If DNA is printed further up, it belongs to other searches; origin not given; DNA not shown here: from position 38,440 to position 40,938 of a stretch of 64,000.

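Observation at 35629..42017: Membrane-anchored, probably periplasm-facing AOR-family respiratory module with its own LysR and outer-membrane barrel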

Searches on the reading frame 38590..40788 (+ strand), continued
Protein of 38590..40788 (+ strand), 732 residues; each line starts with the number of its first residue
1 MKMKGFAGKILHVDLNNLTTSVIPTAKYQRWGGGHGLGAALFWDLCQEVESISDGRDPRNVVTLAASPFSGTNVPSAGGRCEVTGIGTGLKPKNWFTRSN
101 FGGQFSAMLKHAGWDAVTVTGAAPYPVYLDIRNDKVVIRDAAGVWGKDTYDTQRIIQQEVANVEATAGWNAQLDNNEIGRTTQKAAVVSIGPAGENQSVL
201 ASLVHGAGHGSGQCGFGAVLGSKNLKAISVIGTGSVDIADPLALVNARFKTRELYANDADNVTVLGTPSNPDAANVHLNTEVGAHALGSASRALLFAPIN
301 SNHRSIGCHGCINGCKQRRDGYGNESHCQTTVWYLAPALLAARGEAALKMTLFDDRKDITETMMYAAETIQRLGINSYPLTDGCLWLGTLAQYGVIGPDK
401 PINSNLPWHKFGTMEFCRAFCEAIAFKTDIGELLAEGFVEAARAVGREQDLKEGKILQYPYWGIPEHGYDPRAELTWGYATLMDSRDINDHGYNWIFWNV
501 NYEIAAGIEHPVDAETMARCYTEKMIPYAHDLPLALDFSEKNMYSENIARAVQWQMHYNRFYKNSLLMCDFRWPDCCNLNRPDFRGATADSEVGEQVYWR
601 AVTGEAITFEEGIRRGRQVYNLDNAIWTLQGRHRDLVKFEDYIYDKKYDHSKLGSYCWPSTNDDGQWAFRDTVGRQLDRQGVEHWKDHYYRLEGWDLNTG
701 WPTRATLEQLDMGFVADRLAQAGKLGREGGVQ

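Call 57: find_related_loci(query=A4, collection=genome_contigs, flank=8000)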
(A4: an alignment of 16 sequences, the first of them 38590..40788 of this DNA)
Query A4 (732 aa) in genome_contigs; peptide patterns used: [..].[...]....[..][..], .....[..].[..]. (x = any residue, [..] = any of these).
597 stretches matched a pattern (row limit reached: there are more); 542 encode a relative of the query (tblastn E <= 1e-3); the best 80 are kept; 77 distinct loci.
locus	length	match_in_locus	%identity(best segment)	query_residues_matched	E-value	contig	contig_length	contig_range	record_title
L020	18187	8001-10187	90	1-729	0e+0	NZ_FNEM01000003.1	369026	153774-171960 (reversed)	Ferrimonas sediminum strain DSM 23317, whole genome shotgun sequence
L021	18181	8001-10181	74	1-728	0e+0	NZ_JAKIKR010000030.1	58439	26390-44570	Shewanella abyssi strain DSM 17171 contig00030, whole genome shotgun sequence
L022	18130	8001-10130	59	2-728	0e+0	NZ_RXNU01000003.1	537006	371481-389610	Shewanella canadensis strain HAW-EB2 NODE_3_length_537006_cov_41.4631, whole genome shotgun sequence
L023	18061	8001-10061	52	3-719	0e+0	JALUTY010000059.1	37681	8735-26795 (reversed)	MAG: bacterium isolate 128-326_maxbin2_scaf2bin.054 128-326_scaffold_374_c1, whole genome shotgun sequence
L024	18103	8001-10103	52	3-729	0e+0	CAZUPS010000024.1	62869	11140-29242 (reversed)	MAG TPA_asm: uncultured Desulfocapsa sp. isolate binchicken_co47_206 genome assembly, contig: NODE_271_length_62869_cov_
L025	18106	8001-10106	52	2-729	0e+0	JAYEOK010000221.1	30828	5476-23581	MAG: Thermodesulfobacteriota bacterium isolate MAG031 MAG031_221, whole genome shotgun sequence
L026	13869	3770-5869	52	3-728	0e+0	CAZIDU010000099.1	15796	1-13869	MAG TPA_asm: uncultured Desulfocapsa sp. isolate binchicken_co243_282 genome assembly, contig: NODE_2979_length_15796_co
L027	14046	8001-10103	49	2-728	0e+0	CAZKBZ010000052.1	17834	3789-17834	MAG TPA_asm: uncultured Desulfobulbus sp. isolate SRP338002_co1_119 genome assembly, contig: NODE_2941_length_17834_cov_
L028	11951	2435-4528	50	3-726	0e+0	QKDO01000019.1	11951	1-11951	MAG: Nitrospirae bacterium isolate SZUA-452 scaffold_17954, whole genome shotgun sequence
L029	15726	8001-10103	50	2-728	0e+0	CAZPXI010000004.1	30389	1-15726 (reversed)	MAG TPA_asm: uncultured Desulfobulbus sp. isolate SRP128015_co3_35 genome assembly, contig: NODE_1253_length_30389_cov_3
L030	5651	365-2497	49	1-729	0e+0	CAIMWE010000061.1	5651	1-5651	MAG: uncultured Acidobacteria bacterium isolate AlinenLipids_bin-9101 genome assembly, contig: bin-9101:061/305, whole g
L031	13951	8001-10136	48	1-728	0e+0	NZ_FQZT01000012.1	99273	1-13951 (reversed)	Malonomonas rubra DSM 5091, whole genome shotgun sequence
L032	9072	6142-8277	48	1-728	0e+0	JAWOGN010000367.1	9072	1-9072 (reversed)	MAG: Desulfatiglandaceae bacterium isolate BLK6-3.bin.288 k191_3390793, whole genome shotgun sequence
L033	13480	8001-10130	48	1-728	0e+0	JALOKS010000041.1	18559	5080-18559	MAG: Thermoanaerobaculales bacterium isolate Prado005 scaffold_3862, whole genome shotgun sequence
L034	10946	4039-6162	49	1-729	0e+0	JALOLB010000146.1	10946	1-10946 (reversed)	MAG: Thermoanaerobaculaceae bacterium isolate Prado014 scaffold_11762, whole genome shotgun sequence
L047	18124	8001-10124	49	3-728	0e+0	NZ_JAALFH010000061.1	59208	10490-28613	Thioalkalivibrio sp. XN8 154, whole genome shotgun sequence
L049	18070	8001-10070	48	1-726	0e+0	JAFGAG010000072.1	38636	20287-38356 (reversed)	MAG: Coriobacteriia bacterium isolate Zod_maxbin.0135_3 k87_4701436, whole genome shotgun sequence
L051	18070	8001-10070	46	2-728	0e+0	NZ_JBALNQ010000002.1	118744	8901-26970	Neobacillus niacini strain JJ211 JJ-211_contig_2, whole genome shotgun sequence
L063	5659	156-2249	42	3-728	0e+0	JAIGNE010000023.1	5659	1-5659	MAG: Deltaproteobacteria bacterium isolate BIN3 12316, whole genome shotgun sequence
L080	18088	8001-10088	41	3-727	1e-172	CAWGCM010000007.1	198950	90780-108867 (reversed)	MAG: uncultured delta proteobacterium isolate MFD03804.bin.2.142 genome assembly, contig: contig_18625, whole genome sho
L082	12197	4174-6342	44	3-728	7e-176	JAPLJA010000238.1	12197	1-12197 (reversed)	MAG: Proteobacteria bacterium isolate LacPavin_0920_SED5_MAG_48_26 LacPavin_0920_SED5_scaffold_147602, whole genome shot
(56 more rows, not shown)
